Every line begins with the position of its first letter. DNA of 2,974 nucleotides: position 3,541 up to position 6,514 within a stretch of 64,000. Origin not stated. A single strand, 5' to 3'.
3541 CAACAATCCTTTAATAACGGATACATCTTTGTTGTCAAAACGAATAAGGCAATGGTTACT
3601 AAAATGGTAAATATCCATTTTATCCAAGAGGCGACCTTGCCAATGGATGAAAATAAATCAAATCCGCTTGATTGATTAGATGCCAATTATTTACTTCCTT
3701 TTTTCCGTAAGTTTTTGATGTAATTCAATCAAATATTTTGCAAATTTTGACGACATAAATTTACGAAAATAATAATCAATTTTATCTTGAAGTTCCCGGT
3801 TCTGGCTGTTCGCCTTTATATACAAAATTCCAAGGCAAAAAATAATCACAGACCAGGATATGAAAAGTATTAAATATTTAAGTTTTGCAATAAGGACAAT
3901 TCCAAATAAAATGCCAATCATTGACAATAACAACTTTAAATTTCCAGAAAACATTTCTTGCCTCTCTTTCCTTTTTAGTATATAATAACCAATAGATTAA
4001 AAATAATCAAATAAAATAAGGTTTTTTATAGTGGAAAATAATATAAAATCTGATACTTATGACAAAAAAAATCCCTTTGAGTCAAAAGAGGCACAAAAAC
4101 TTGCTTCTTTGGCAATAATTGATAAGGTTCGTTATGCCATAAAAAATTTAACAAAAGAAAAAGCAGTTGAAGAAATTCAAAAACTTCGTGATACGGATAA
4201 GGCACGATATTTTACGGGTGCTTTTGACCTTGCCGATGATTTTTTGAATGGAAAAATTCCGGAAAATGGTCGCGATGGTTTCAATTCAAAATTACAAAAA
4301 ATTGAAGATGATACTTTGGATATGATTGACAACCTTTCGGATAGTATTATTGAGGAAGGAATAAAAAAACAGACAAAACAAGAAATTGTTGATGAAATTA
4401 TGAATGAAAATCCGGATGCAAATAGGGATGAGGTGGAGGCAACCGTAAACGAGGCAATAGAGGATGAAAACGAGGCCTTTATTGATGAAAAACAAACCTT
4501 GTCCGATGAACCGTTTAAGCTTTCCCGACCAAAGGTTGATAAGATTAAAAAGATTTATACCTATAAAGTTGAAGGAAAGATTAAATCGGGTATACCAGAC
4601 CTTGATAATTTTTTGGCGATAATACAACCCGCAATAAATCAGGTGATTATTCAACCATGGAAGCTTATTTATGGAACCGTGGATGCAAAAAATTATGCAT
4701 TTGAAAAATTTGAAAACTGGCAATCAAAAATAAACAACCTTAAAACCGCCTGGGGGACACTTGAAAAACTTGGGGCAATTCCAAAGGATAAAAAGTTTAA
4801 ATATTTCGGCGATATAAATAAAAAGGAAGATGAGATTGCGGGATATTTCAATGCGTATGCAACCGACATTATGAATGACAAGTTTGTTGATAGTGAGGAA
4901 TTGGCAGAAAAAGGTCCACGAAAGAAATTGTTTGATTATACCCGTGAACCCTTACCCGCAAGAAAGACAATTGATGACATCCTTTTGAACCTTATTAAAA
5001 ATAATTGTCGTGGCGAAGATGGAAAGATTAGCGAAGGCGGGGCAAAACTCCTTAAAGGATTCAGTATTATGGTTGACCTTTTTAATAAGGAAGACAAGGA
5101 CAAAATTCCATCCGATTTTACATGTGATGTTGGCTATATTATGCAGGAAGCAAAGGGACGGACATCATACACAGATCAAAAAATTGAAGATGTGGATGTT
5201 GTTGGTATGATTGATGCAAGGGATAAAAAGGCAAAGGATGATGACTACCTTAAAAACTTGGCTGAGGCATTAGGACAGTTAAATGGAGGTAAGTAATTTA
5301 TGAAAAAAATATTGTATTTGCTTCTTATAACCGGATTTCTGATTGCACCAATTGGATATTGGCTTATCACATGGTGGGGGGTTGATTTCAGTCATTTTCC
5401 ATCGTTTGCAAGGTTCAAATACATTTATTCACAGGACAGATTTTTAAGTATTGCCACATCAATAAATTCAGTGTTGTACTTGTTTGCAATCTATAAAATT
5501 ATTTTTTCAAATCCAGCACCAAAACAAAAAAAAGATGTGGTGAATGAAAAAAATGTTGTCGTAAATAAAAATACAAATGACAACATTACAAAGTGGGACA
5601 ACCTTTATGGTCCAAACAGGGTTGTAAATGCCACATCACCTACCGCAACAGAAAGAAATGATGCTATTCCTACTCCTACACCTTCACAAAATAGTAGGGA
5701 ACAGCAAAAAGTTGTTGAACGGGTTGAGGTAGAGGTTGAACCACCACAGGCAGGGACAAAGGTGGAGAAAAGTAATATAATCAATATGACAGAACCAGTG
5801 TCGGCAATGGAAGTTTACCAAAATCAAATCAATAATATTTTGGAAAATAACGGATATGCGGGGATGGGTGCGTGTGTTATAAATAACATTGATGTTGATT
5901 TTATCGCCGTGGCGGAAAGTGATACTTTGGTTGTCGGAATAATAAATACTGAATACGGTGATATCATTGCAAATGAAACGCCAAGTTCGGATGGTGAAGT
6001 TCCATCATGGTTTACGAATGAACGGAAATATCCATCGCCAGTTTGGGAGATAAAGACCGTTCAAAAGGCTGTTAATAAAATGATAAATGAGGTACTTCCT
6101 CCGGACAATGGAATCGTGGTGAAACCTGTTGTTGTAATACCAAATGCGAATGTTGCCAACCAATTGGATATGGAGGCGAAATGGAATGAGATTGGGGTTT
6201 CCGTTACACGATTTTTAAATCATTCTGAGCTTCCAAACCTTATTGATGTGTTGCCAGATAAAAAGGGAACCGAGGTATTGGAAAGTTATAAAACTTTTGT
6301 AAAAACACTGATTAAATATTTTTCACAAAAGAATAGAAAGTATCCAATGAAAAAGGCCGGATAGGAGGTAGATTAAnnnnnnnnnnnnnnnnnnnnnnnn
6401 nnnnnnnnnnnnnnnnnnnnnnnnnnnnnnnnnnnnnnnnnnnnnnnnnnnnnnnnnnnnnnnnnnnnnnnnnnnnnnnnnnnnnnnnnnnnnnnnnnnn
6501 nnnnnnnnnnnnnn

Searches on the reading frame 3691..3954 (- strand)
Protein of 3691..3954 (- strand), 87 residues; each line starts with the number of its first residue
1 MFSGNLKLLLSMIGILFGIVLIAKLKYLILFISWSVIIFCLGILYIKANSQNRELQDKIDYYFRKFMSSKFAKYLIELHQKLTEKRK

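Call 3: search_protein_families(library=pfam, proteins=[window:3691-3954:-], max_evalue=1)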
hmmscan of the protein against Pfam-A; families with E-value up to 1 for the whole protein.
window:3691-3954:- (87 aa): 1 family
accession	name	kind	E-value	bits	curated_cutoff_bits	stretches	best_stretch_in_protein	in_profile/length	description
PF07019.17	EMC6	-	0.0087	16.9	23.3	1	9-74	9-73/81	EMC6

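Call 4: search_protein_families(library=ncbifam, proteins=[window:3691-3954:-], max_evalue=1)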
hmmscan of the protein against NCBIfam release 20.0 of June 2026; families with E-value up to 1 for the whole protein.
window:3691-3954:- (87 aa): 1 family
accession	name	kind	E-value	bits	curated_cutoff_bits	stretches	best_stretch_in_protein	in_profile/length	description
TIGR02865.1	spore_II_E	equivalog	0.097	10.7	490.8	1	4-72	36-103/764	stage II sporulation protein E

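Call 34: find_encoding_contigs(protein=window:3691-3954:-, flank=10000, max_places=2)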
Protein window:3691-3954:- (87 aa): 1 contig read that carries it; 1 place shown.
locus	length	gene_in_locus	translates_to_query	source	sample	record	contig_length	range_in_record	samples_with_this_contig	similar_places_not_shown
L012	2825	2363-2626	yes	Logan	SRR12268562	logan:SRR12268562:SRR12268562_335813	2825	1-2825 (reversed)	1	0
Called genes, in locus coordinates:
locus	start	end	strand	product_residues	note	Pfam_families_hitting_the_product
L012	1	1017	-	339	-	?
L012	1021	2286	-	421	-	-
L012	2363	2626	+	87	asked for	-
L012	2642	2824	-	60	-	?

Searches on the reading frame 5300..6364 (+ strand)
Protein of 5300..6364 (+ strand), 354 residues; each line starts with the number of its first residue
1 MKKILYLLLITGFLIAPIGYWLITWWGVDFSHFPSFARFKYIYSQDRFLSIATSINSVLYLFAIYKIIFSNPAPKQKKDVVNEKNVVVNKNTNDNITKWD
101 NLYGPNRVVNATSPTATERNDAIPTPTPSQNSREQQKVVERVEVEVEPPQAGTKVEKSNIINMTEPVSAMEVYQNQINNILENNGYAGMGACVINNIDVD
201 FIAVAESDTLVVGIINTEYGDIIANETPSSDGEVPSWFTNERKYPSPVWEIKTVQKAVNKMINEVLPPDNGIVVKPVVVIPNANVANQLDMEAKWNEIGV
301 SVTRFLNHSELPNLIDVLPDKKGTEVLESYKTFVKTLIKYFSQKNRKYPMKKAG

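Call 3: search_protein_families(library=pfam, proteins=[window:5300-6364:+], max_evalue=1)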
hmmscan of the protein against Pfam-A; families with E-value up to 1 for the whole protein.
window:5300-6364:+ (354 aa): 0 families

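Call 4: search_protein_families(library=ncbifam, proteins=[window:5300-6364:+], max_evalue=1)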
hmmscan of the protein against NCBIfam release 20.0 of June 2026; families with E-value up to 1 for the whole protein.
window:5300-6364:+ (354 aa): 2 families
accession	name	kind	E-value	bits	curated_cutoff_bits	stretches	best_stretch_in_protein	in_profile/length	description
NF003192.0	PRK04164.1-3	equivalog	0.0016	18.4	341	1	158-274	40-155/174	hypothetical protein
NF047741.1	antiphage_MADS6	equivalog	0.0016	17.1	460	1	232-292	72-133/612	methylation-associated defense system protein kinase MAD6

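Call 7: search_protein_families(library=padloc, proteins=[window:5300-6361:+], max_evalue=1)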
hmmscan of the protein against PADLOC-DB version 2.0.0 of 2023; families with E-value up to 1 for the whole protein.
window:5300-6361:+ (354 aa): 0 families

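Call 45: search_protein_families(library=pfam, alignment_id=A2, max_evalue=1)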
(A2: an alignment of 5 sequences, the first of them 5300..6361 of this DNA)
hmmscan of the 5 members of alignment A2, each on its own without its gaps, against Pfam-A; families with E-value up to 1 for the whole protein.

A. member 1, window:5300-6361:+ (354 aa): 0 families

B. families by the number of members that match (of 5 scanned): 2 families
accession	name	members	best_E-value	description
PF09868.14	DUF2095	1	0.13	Uncharacterized protein conserved in archaea (DUF2095)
PF12173.13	BacteriocIIc_cy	1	0.27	Bacteriocin class IIc cyclic gassericin A-like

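Call 46: search_solved_structures(query=A2, max_evalue=10)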
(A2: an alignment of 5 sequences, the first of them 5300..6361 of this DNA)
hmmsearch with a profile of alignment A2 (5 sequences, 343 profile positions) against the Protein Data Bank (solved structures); distinct sequences matched with E-value up to 10: 2.
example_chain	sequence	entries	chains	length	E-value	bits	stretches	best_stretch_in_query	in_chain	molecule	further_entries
2xhg_A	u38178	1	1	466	1.1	11.5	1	99-173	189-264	TYROCIDINE SYNTHETASE A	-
9bfg_A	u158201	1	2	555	1.4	11.2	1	99-173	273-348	Tyrocidine synthase 1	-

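Call 54: find_homologous_proteins(query=window:5300-6361:+, max_evalue=0.001)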
Query window:5300-6361:+ (354 aa): 40 proteins with E <= 0.001 among 1380 candidates.
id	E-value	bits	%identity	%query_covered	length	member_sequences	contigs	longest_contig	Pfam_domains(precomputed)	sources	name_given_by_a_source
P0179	5.9e-221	751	95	100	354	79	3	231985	-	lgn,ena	-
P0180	1.1e-109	385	54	100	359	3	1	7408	-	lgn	-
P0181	2.1e-108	381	54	100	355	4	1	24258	-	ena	-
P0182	1.8e-106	374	52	96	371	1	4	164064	-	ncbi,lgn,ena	-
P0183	2.0e-104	368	50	100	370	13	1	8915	-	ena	-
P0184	3.0e-104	367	48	97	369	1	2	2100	-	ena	-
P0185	3.6e-104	367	51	100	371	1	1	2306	-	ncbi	-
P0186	1.4e-103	365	51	100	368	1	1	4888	-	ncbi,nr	ncbi:MAG: hypothetical protein IJ638_01015 [Alphaproteobacteria bacterium]|nr:hypothetical protein [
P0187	2.2e-103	364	51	100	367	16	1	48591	-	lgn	-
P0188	1.8e-102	361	49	92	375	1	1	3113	-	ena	-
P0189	5.7e-102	360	46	92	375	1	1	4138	-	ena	-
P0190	3.5e-101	357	48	100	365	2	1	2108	-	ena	-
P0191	1.0e-99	352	49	100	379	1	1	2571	-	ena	-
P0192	1.3e-99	352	50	100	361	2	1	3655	-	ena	-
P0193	1.8e-98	348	47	97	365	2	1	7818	-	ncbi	-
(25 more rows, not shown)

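Call 64: predict_structure(alignment_id=A5)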
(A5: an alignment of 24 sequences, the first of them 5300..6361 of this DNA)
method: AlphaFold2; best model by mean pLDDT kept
length: 354 residues; sequences in the alignment: 24
mean_pLDDT: 75.7   pTM: 0.52
mean pLDDT of the five models: 75.7, 75.2, 75.1, 74.5, 73.6
residues with pLDDT >= 90: 145; 70-90: 105; 50-70: 20; < 50: 84
segments of 3 or more residues with pLDDT < 50: 75-95, 103-158
pLDDT, mean of each block of 10 residues (from residue 1): 82 86 83 80 89 89 83 48 31 45 46 33 35 33 37 42 70 93 94 93 93 94 91 90 95 96 89 95 93 95 90 94 90 93 73 45
secondary structure, 60 per line:
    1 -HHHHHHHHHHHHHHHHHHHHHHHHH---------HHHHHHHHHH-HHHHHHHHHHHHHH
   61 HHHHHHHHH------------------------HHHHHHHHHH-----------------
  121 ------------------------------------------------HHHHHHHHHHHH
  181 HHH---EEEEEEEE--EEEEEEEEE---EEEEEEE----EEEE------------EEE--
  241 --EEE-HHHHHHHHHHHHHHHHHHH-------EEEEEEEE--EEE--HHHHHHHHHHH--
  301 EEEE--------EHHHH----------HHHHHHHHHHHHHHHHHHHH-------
elements in order: H2-26 H36-45 H47-69 H94-103 H169-183 E187-194 E197-205 E209-215 E220-223 E236-238 E243-245 H247-265 E273-280 E283-285 H288-298 E301-304 H314-317 H328-347
